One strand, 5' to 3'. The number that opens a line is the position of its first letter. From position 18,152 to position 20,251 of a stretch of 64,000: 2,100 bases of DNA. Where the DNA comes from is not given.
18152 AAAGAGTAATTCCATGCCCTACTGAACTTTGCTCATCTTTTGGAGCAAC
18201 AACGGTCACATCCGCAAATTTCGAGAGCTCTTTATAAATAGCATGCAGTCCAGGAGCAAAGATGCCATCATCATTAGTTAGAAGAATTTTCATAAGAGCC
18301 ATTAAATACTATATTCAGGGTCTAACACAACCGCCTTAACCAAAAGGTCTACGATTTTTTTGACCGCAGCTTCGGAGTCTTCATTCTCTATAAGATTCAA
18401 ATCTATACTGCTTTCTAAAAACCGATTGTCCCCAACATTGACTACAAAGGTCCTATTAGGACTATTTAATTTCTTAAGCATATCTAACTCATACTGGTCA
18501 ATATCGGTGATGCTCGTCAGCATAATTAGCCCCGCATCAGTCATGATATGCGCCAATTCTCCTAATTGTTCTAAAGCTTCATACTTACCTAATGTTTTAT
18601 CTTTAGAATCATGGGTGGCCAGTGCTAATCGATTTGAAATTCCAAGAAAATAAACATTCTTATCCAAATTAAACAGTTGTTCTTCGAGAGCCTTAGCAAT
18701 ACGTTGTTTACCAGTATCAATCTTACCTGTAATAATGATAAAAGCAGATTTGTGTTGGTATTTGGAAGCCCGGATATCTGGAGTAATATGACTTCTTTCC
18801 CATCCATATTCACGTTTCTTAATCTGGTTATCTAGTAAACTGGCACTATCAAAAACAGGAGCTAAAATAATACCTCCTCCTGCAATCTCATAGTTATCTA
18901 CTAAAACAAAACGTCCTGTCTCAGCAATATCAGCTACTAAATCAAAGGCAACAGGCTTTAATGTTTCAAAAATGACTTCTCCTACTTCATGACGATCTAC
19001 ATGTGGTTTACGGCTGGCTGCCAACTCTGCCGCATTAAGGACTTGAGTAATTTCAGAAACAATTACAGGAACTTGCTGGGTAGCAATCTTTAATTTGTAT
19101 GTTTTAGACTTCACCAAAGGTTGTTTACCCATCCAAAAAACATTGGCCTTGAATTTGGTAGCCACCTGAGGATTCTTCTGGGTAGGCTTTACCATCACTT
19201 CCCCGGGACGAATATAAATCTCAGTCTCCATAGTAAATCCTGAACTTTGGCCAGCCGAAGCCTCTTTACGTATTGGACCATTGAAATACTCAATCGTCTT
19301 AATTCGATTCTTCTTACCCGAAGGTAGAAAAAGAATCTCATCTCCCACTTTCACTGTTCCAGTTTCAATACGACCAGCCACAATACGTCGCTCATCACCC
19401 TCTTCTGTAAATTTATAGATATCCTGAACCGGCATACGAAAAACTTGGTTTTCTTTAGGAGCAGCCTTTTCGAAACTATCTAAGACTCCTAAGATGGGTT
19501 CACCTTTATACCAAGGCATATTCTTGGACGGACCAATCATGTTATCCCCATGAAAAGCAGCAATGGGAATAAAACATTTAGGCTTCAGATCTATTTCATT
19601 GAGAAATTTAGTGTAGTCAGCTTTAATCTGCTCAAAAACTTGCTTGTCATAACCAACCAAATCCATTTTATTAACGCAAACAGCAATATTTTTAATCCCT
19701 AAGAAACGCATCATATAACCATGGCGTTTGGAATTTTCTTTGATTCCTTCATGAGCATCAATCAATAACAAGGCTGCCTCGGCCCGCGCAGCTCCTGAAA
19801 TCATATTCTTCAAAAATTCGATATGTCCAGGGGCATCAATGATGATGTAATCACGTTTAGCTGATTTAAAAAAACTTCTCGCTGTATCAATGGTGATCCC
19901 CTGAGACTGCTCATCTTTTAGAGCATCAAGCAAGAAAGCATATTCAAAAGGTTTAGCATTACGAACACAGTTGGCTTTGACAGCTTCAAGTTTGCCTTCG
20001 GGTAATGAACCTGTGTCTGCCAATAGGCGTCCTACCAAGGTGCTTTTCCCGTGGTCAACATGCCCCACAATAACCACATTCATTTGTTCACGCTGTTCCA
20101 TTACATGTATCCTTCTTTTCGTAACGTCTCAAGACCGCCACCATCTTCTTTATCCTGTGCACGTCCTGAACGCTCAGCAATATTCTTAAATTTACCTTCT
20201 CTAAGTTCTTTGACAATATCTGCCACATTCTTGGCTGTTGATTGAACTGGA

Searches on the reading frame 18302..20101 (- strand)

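Call 92: search_protein_families(library=pfam, proteins=[window:18302-20101:-], max_evalue=0.00001)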
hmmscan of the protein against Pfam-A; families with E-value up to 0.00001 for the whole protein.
window:18302-20101:- (599 aa): 5 families
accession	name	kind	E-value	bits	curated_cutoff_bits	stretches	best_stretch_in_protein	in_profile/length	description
PF00009.33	GTP_EFTU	-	3.1e-44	151.2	26.5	1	6-189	3-176/188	Elongation factor Tu GTP binding domain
PF22594.2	GTP-eEF1A_C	-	5e-17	62.6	27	1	316-412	1-100/101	GTP-eEF1A C-terminal domain-like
PF03144.31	GTP_EFTU_D2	-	8.2e-10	39.4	30.3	1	239-289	2-56/73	Elongation factor Tu domain 2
PF01926.29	MMR_HSR1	-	1e-06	29.3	21.9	0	65-129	28-98/113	50S ribosome-binding GTPase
PF01583.26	APS_kinase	-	3.1e-06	27.7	21.1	1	452-533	2-83/152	Adenylylsulphate kinase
